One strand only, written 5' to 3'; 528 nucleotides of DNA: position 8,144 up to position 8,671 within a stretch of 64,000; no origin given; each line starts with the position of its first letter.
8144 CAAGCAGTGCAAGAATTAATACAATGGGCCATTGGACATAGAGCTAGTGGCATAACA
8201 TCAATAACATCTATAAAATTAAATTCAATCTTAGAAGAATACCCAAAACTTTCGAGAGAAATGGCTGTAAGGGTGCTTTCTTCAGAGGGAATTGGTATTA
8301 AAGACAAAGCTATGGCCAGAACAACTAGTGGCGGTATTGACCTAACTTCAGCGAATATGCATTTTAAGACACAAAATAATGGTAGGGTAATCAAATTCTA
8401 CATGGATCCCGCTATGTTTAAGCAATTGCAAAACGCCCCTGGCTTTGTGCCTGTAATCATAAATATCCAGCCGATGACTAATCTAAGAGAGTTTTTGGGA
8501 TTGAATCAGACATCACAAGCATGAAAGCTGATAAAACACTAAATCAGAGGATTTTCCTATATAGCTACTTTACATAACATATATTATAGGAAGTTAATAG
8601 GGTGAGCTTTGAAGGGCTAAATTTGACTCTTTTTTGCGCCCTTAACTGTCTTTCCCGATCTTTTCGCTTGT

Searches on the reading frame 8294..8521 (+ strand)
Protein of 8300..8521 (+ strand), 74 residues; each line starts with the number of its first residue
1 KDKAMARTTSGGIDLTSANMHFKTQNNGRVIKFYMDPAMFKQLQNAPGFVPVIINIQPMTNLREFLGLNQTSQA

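Call 39: find_homologous_proteins(query=window:8300-8521:+)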
Query window:8300-8521:+ (74 aa): 88 proteins with E <= 0.001 among 88 candidates.
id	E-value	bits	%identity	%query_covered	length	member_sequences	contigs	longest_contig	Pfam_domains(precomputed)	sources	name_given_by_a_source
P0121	2.2e-23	99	76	84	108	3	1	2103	-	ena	-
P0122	9.8e-23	97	72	86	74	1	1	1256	-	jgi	-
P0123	1.6e-22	96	68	97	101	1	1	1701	-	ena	-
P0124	1.9e-22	96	69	95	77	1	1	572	-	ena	-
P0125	3.1e-22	95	71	85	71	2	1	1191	-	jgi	-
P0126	3.1e-22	95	73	84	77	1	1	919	-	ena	-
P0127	5.9e-22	95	68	89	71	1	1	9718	-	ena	-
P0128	7.6e-22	94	66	92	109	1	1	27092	-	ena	-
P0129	1.3e-21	93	70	91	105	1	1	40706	-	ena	-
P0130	2.5e-21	93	71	85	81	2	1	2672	-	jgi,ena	jgi:hypothetical protein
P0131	3.1e-21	92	62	93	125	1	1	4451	-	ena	-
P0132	3.3e-21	92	73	81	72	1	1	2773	-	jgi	-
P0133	4.5e-21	92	68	92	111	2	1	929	-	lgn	-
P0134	4.5e-21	92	63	95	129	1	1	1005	-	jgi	jgi:hypothetical protein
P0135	4.6e-21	92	71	89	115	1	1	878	-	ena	-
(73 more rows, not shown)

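Call 55: predict_structure(alignment_id=A4)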
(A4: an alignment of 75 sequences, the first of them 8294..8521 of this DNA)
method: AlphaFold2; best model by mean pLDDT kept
length: 76 residues; sequences in the alignment: 75
mean_pLDDT: 63.3   pTM: 0.31
mean pLDDT of the five models: 63.3, 63.2, 62.2, 60.7, 59.3
residues with pLDDT >= 90: 0; 70-90: 27; 50-70: 40; < 50: 9
segments of 3 or more residues with pLDDT < 50: 1-3
pLDDT, mean of each block of 10 residues (from residue 1): 50 54 55 63 74 66 81 64
secondary structure, 60 per line:
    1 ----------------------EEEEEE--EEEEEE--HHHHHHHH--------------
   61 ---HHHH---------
elements in order: E23-28 E31-36 H39-46 H64-67

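Call 61: fold_search(model_id=the predicted structure, library=pdb)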
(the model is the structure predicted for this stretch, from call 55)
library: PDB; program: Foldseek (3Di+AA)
matches with E <= 10: 60; with E <= 0.001: 0
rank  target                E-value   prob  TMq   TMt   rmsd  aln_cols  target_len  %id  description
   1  9e78_1I               2.7e+00  0.06  0.24  0.06  12.4        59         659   17  48-nm repeat of the Leishmania tarentolae doublet microtubule (released 2025-03-12)
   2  7xqc_C                3.1e+00  0.08  0.20  0.05   4.2        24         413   17  Crystal structure of N-terminal domain of Rv2908c fused with Maltose Binding Protein (MBP) (released 2023-05-17)
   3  8jvr                  3.3e+00  0.06  0.18  0.29   9.3        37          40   11  Crystal structure of the dimeric RIFT fold protein Ph1_GG (released 2024-07-03)
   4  8jvq                  3.6e+00  0.06  0.19  0.27   9.3        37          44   11  Crystal structure of the dimeric RIFT fold protein Ph1_DG (released 2024-07-03)
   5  7xqc_A                3.8e+00  0.07  0.20  0.05   4.5        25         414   16  Crystal structure of N-terminal domain of Rv2908c fused with Maltose Binding Protein (MBP) (released 2023-05-17)
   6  8p66_MODEL_1_B        4.1e+00  0.14  0.28  0.37   1.7        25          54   20  Structural basis of aggregate binding/recognition by the AAA+ disaggregase ClpG (released 2023-11-01)
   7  1ub4_C                4.4e+00  0.02  0.18  0.18  12.1        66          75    6  crystal structure of MazEF complex (released 2003-05-20)
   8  1ijl_A                4.8e+00  0.06  0.21  0.14   6.6        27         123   15  Crystal structure of acidic phospholipase A2 from deinagkistrodon acutus (released 2001-12-28)
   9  9qhd_C                4.8e+00  0.04  0.21  0.08   4.6        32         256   16  NorQD complex state 1 from Jhaorihella thermophila (released 2026-03-25)
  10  7ywp                  5.5e+00  0.04  0.19  0.03   7.8        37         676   14  Closed conformation of Oligopeptidase B from Serratia proteomaculans with covalently bound TCK (released 2023-02-22)
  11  4czj_A                5.9e+00  0.05  0.19  0.07   4.6        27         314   18  C. crescentus MreB, double filament, AMPPNP (released 2014-06-11)
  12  9fq8_4P               5.9e+00  0.01  0.17  0.09  18.5        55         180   20  Perkinsus marinus Respiratory complex CIV (released 2025-06-25)
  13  7vpg_D                6.4e+00  0.06  0.27  0.37   5.0        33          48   12  Crystal structure of the C-terminal tail of SARS-CoV-1 Orf6 complex with human nucleoporin pair Rae1-Nup98 (released 2022-01-19)
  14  5tfv_A                6.4e+00  0.06  0.21  0.14   3.7        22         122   14  Crystal Structure of MT-I isolated from Bothrops asper venom. (released 2017-10-04)
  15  6he6_A                6.4e+00  0.05  0.17  0.13   6.1        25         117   12  Crystal structure of Extracellular Domain 1 (ECD1) of FtsX from S. pneumonie in complex with dodecane-trimethylamine (released 2019-04-24)
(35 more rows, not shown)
